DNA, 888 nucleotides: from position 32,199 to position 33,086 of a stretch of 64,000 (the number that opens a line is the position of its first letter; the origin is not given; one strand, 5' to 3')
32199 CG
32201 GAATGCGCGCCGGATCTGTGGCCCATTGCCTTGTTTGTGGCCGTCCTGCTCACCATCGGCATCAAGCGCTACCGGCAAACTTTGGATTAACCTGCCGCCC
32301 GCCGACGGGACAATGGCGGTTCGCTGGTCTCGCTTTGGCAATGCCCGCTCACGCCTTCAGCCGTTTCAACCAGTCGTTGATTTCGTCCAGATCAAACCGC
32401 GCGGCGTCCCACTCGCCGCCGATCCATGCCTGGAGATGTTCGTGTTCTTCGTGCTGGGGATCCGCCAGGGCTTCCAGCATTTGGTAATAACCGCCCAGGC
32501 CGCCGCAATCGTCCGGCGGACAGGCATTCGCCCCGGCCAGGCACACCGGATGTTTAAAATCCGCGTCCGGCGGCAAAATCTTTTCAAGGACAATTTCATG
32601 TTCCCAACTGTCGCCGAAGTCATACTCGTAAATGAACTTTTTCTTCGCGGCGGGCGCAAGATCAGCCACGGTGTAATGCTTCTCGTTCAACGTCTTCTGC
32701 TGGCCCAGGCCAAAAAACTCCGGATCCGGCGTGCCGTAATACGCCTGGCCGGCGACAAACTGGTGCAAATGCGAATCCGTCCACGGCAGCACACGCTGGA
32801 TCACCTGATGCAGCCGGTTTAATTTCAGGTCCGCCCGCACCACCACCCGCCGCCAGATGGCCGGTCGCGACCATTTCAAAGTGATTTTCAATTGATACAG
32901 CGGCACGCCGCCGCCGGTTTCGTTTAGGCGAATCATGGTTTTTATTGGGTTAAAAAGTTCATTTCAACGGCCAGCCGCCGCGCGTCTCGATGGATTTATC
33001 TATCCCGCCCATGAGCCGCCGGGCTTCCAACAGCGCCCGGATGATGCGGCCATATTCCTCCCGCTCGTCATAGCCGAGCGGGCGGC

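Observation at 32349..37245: Co-oriented three-gene module: nuclease-methyltransferase fusion, orphan Cys/His-rich ORF and PRiA4_ORF3 protein, a candidate uncharacterised defence/accessory system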

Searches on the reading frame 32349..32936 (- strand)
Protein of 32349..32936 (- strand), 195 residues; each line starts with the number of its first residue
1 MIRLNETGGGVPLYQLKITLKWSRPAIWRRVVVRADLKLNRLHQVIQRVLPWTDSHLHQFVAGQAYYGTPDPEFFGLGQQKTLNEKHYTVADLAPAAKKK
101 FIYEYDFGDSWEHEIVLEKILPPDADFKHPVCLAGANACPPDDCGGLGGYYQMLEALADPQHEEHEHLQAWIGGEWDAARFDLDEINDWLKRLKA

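Call 3: search_protein_families(library=pfam, proteins=[window:32349-32936:-], max_evalue=0.01)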
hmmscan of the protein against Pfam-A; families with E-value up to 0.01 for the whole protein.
window:32349-32936:- (195 aa): 1 family
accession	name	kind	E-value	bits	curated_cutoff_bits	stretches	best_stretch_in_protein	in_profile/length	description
PF07929.16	PRiA4_ORF3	-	2.2e-66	223.3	26.6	1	13-185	2-173/173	Plasmid pRiA4b ORF-3-like protein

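Call 4: search_protein_families(library=padloc, proteins=[window:32349-32936:-], max_evalue=0.01)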
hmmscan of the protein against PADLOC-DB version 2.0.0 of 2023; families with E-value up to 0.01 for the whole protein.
window:32349-32936:- (195 aa): 0 families

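Call 5: search_protein_families(library=ncbifam, proteins=[window:32349-32936:-], max_evalue=0.01)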
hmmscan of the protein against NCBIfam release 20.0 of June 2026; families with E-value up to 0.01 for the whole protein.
window:32349-32936:- (195 aa): 0 families

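Call 31: find_homologous_proteins(query=window:32349-32936:-, max_evalue=1e-20)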
Query window:32349-32936:- (195 aa): 5027 proteins with E <= 1e-20 among 5277 candidates; the best 120 are listed.
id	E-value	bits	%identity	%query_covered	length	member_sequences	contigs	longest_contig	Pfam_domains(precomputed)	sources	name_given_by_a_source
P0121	1.7e-134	464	100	100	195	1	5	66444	PF07929.17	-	-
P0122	6.9e-104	364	76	100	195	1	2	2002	PF07929.17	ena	-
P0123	7.6e-104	364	78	97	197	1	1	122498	PF07929.17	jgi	jgi:Plasmid pRiA4b ORF-3-like protein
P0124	7.0e-102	358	77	97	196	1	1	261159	PF07929.17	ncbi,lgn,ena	-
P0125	1.2e-100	354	72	100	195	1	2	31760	PF07929.17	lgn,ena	-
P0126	2.0e-100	353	74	100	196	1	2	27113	PF07929.17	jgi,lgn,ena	-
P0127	8.0e-100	351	76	99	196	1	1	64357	PF07929.17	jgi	jgi:hypothetical protein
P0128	4.0e-99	349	75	97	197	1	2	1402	PF07929.17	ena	-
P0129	5.4e-99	348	74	100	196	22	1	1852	PF07929.17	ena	-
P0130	2.0e-98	346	72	100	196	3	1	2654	PF07929.17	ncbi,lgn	-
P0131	2.9e-98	346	74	100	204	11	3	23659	PF07929.17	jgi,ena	jgi:hypothetical protein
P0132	3.3e-98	346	73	99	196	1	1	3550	PF07929.17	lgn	-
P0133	2.9e-97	343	72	100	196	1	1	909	PF07929.17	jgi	jgi:hypothetical protein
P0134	4.0e-97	342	72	99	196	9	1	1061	PF07929.17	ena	-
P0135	6.7e-97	341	73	98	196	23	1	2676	PF07929.17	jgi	jgi:hypothetical protein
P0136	9.3e-97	341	71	100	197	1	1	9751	PF07929.17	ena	-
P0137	1.7e-96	340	74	98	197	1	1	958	PF07929.17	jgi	jgi:hypothetical protein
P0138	1.9e-96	340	72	99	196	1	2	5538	PF07929.17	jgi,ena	jgi:hypothetical protein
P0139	2.3e-96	340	72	97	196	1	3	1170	PF07929.17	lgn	-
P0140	8.1e-96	338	71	100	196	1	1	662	PF07929.17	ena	-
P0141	1.1e-95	337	69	100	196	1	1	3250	PF07929.17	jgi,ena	jgi:hypothetical protein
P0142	3.2e-95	336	72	97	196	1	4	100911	PF07929.17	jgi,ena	jgi:hypothetical protein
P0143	6.8e-95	335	70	100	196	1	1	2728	PF07929.17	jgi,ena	jgi:hypothetical protein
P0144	8.0e-95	335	72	100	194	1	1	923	PF07929.17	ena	-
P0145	8.1e-95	335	72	100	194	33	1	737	PF07929.17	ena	-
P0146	1.1e-94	334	72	100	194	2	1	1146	PF07929.17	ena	-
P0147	1.4e-94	334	71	100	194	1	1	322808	PF07929.17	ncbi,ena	-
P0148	1.5e-94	334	71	100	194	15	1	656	PF07929.17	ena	-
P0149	1.7e-94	334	72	99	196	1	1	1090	PF07929.17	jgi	jgi:hypothetical protein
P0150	1.8e-94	334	70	100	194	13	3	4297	PF07929.17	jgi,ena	jgi:hypothetical protein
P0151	2.0e-94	333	67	100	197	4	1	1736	PF07929.17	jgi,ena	-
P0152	3.3e-94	333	73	100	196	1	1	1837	PF07929.17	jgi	jgi:hypothetical protein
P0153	6.2e-94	332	71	98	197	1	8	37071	PF07929.17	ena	-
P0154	6.7e-94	332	71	100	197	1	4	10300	PF07929.17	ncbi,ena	-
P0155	7.7e-94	331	72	100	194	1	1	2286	PF07929.17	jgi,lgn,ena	-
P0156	8.8e-94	331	70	100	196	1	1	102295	PF07929.17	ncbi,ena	-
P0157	1.1e-93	331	71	100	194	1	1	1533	PF07929.17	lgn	-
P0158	1.5e-93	331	72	100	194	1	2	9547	PF07929.17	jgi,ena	-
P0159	2.0e-93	330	71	97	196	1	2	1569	PF07929.17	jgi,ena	jgi:hypothetical protein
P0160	2.0e-93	330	72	93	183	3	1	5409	PF07929.17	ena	-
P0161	2.2e-93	330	73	96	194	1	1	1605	PF07929.17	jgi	jgi:hypothetical protein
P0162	3.0e-93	330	71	99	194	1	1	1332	PF07929.17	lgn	-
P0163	5.3e-93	329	71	100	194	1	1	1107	PF07929.17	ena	-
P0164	5.3e-93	329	69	100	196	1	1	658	PF07929.17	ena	-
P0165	7.0e-93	328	71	99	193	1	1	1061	PF07929.17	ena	-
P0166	7.4e-93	328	72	98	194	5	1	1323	PF07929.17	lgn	-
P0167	7.6e-93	328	72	97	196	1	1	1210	PF07929.17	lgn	-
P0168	1.0e-92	328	71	100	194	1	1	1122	PF07929.17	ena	-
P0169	1.0e-92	328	71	100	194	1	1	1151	PF07929.17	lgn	-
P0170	1.1e-92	328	69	100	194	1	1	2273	PF07929.17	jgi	jgi:hypothetical protein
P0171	1.1e-92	328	71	97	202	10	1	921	PF07929.17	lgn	-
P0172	1.3e-92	327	69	100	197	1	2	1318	PF07929.17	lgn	-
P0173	1.9e-92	327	71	100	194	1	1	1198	PF07929.17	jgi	-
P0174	1.9e-92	327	70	99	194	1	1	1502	PF07929.17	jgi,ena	-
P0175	2.0e-92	327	69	100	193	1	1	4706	PF07929.17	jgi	jgi:hypothetical protein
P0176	3.0e-92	326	70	96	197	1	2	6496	PF07929.17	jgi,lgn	jgi:hypothetical protein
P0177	3.4e-92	326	72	100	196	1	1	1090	PF07929.17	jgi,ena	-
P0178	3.6e-92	326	71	98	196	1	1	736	PF07929.17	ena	-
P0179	3.7e-92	326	71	100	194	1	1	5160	PF07929.17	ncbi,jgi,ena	jgi:hypothetical protein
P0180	4.3e-92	326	72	97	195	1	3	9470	PF07929.17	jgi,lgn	-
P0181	7.8e-92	325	71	99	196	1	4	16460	PF07929.17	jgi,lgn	jgi:hypothetical protein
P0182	9.5e-92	325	74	95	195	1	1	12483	PF07929.17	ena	-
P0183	9.9e-92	325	69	100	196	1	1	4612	PF07929.17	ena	-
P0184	1.6e-91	324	68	100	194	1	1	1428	PF07929.17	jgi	jgi:pRiA4b ORF-3-like protein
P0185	1.6e-91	324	71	97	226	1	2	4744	PF07929.17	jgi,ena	-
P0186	2.1e-91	323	72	97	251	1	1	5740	PF07929.17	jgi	jgi:hypothetical protein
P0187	2.5e-91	323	70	100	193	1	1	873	PF07929.17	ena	-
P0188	2.6e-91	323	69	100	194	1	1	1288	PF07929.17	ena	-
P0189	3.3e-91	323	72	97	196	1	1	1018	PF07929.17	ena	-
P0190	3.5e-91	323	71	100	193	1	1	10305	PF07929.17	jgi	jgi:hypothetical protein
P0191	3.7e-91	323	69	100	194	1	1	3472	PF07929.17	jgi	jgi:hypothetical protein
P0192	4.3e-91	322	68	100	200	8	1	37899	PF07929.17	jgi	jgi:hypothetical protein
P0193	5.2e-91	322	69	99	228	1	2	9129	PF07929.17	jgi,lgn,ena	jgi:hypothetical protein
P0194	6.3e-91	322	71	97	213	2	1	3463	PF07929.17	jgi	-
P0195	6.9e-91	322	70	100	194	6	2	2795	PF07929.17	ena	-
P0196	7.0e-91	322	69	100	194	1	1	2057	PF07929.17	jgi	jgi:hypothetical protein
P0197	7.3e-91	322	68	100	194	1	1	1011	PF07929.17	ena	-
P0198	7.7e-91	322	69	100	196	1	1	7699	PF07929.17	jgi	jgi:Plasmid pRiA4b ORF-3-like protein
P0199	9.1e-91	321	68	100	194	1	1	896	PF07929.17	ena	-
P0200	1.0e-90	321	69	100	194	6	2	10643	PF07929.17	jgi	jgi:hypothetical protein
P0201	1.1e-90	321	72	97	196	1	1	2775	PF07929.17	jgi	jgi:hypothetical protein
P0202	1.2e-90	321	71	97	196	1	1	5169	PF07929.17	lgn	-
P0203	1.9e-90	320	69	99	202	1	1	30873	PF07929.17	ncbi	-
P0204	2.1e-90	320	71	97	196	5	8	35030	PF07929.17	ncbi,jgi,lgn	ncbi:MAG: plasmid pRiA4b ORF-3 family protein [Verrucomicrobiota bacterium]|jgi:hypothetical protein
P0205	2.1e-90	320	69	100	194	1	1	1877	PF07929.17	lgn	-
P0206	2.1e-90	320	69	97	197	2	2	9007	PF07929.17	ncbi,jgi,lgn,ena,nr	ncbi:MAG TPA: plasmid pRiA4b ORF-3 family protein [Verrucomicrobiae bacterium]|nr:plasmid pRiA4b ORF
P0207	2.5e-90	320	71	97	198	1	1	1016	PF07929.17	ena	-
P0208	3.4e-90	320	67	100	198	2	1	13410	PF07929.17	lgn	-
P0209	3.8e-90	319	69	98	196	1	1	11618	PF07929.17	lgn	-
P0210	4.2e-90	319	70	97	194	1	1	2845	PF07929.17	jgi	jgi:hypothetical protein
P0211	4.4e-90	319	71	96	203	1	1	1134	PF07929.17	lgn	-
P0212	4.7e-90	319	69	100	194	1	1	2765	PF07929.17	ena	-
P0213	5.0e-90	319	68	100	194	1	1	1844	PF07929.17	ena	-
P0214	6.1e-90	319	66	100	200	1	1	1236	PF07929.17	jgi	jgi:hypothetical protein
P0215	6.5e-90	319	68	97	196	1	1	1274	PF07929.17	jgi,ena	-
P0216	6.6e-90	319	68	100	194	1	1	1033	PF07929.17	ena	-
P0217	6.8e-90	319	69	100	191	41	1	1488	PF07929.17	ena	-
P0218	9.4e-90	318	68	100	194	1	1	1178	PF07929.17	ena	-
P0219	1.1e-89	318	68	100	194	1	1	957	PF07929.17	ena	-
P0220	1.3e-89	318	69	100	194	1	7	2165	PF07929.17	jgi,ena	jgi:hypothetical protein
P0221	1.7e-89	317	69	100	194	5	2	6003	PF07929.17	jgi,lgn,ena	jgi:hypothetical protein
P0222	1.8e-89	317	66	98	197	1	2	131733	PF07929.17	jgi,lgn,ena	jgi:hypothetical protein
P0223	1.9e-89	317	69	97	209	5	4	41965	PF07929.17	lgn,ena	-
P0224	2.0e-89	317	68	100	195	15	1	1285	PF07929.17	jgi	-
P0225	2.1e-89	317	68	100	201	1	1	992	PF07929.17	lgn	-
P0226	2.1e-89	317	66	100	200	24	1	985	PF07929.17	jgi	jgi:hypothetical protein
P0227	2.4e-89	317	71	96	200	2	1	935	PF07929.17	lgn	-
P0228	2.5e-89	317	71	95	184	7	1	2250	PF07929.17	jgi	jgi:hypothetical protein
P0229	2.7e-89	317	67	100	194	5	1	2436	PF07929.17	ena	-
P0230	2.7e-89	317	68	100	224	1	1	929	PF07929.17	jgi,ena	-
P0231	3.1e-89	316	67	100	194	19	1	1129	PF07929.17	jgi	jgi:hypothetical protein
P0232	3.3e-89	316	68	100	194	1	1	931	PF07929.17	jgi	-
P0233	3.4e-89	316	69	100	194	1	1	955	PF07929.17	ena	-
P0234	3.4e-89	316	67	100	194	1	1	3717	PF07929.17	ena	-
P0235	4.1e-89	316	70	96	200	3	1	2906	PF07929.17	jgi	jgi:hypothetical protein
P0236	4.6e-89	316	71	95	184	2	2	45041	PF07929.17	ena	-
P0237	5.9e-89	315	71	97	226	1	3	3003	PF07929.17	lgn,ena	-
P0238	6.0e-89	315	67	100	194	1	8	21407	PF07929.17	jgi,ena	jgi:hypothetical protein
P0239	6.2e-89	315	69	98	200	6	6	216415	PF07929.17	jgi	jgi:hypothetical protein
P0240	6.8e-89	315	67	100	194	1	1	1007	PF07929.17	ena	-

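Call 32: find_encoding_contigs(protein=P0123, flank=6000, max_places=2)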
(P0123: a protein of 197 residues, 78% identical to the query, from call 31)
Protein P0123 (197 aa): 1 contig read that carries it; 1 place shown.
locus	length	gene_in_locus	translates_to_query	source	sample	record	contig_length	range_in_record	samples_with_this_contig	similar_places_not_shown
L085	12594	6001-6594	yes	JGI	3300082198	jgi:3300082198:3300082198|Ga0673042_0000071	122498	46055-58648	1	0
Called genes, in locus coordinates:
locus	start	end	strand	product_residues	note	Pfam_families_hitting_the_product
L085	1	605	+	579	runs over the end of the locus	PF02838:Glyco_hydro_20b, PF14845:Glycohydro_20b2 (faint), PF00728:Glyco_hydro_20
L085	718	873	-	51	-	-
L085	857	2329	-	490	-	PF00909:Ammonium_transp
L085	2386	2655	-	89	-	-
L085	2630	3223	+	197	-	PF13560:HTH_31, PF01381:HTH_3, PF12844:HTH_19, PF13443:HTH_26 (weak), PF07883:Cupin_2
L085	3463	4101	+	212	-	PF01555:N6_N4_Mtase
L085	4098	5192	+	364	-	PF01555:N6_N4_Mtase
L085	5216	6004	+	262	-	-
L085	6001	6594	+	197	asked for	PF07929:PRiA4_ORF3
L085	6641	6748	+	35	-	-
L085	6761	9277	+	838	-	PF04851:ResIII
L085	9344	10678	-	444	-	PF01645:Glu_synthase, PF01070:FMN_dh, PF00478:IMPDH, PF03060:NMO, PF00977:His_biosynth (faint)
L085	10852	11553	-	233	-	PF01493:GXGXG (weak)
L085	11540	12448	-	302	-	PF13522:GATase_6, PF13537:GATase_7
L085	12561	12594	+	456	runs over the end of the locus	PF03951:Gln-synt_N (weak), PF00120:Gln-synt_C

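Call 33: find_encoding_contigs(protein=P0124, flank=6000, max_places=2)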
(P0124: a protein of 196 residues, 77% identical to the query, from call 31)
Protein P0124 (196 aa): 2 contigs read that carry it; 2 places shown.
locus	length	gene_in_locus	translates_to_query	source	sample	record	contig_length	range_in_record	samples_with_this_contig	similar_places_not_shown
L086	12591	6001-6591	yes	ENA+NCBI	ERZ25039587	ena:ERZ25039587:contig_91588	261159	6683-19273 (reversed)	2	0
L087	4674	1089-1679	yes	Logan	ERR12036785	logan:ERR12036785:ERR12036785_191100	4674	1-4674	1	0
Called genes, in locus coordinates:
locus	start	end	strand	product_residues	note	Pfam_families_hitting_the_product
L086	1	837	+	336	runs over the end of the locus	-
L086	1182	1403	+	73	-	-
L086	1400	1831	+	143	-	-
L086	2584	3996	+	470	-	-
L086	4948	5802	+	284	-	PF02585:PIG-L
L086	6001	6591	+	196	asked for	PF07929:PRiA4_ORF3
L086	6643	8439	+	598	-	PF12679:ABC2_membrane_2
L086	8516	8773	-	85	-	-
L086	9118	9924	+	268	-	-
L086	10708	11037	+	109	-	PF13895:Ig_2 (weak)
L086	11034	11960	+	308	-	PF01548:DEDD_Tnp_IS110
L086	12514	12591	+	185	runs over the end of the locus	-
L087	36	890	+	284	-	PF02585:PIG-L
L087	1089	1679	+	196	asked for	PF07929:PRiA4_ORF3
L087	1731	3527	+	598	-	PF12679:ABC2_membrane_2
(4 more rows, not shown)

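Call 34: find_encoding_contigs(protein=P0127, flank=6000, max_places=2)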
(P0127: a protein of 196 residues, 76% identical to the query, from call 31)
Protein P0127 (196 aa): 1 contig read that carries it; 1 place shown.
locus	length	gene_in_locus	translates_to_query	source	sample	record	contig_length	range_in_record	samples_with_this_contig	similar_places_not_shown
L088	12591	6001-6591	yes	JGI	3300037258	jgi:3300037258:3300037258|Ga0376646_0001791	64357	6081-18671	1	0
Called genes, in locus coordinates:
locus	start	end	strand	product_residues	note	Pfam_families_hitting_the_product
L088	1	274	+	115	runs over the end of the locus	PF01521:Fe-S_biosyn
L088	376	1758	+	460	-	PF03448:MgtE_N, PF00571:CBS (faint), PF01769:MgtE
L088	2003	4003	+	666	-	PF13667:ThiC-associated, PF01964:ThiC_Rad_SAM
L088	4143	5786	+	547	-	PF01555:N6_N4_Mtase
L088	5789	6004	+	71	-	-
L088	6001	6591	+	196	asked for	PF07929:PRiA4_ORF3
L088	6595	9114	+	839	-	PF04851:ResIII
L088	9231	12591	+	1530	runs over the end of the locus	PF09286:Pro-kuma_activ, PF12951:PATR (weak)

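Call 35: find_related_loci(query=window:32349-32936:-, collection=metagenome_contigs, flank=8000)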
Query window:32349-32936:- (195 aa) in metagenome_contigs; peptide patterns used: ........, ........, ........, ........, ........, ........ (x = any residue, [..] = any of these).
600 stretches matched a pattern (row limit reached: there are more); 538 encode a relative of the query (tblastn E <= 1e-3); the best 80 are kept; 80 distinct loci.
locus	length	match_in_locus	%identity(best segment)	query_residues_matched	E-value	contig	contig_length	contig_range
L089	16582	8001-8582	76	1-195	8e-103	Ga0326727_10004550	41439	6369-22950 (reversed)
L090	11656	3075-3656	74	1-195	5e-99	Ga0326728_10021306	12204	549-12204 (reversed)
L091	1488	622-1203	74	1-195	4e-106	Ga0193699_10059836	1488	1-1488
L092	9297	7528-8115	72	1-194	9e-99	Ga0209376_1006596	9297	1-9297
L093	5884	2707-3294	72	1-194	8e-99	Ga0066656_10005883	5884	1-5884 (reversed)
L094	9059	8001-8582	72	1-195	3e-97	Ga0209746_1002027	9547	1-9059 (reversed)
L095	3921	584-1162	72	2-195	4e-98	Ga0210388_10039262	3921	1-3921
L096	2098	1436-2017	73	1-195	4e-101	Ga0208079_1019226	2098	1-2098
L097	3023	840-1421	72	1-195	2e-98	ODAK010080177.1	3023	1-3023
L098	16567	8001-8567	73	6-195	5e-96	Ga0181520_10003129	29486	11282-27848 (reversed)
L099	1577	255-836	72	1-195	1e-102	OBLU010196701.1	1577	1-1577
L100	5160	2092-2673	71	1-195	6e-96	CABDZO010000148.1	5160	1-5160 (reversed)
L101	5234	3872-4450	71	2-195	4e-95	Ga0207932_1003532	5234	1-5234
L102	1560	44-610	71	6-195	3e-100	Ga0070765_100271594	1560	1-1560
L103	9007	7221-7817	69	1-194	1e-93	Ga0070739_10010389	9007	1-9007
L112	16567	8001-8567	68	6-195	1e-89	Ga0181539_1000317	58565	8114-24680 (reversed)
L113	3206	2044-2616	66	1-195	8e-91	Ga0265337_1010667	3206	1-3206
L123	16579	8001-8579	68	6-195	1e-87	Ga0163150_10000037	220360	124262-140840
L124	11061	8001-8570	69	5-195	3e-87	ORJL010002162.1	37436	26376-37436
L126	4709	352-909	68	9-195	6e-86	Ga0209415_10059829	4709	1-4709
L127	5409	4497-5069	62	5-194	1e-82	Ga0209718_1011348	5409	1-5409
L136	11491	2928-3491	60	11-195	4e-77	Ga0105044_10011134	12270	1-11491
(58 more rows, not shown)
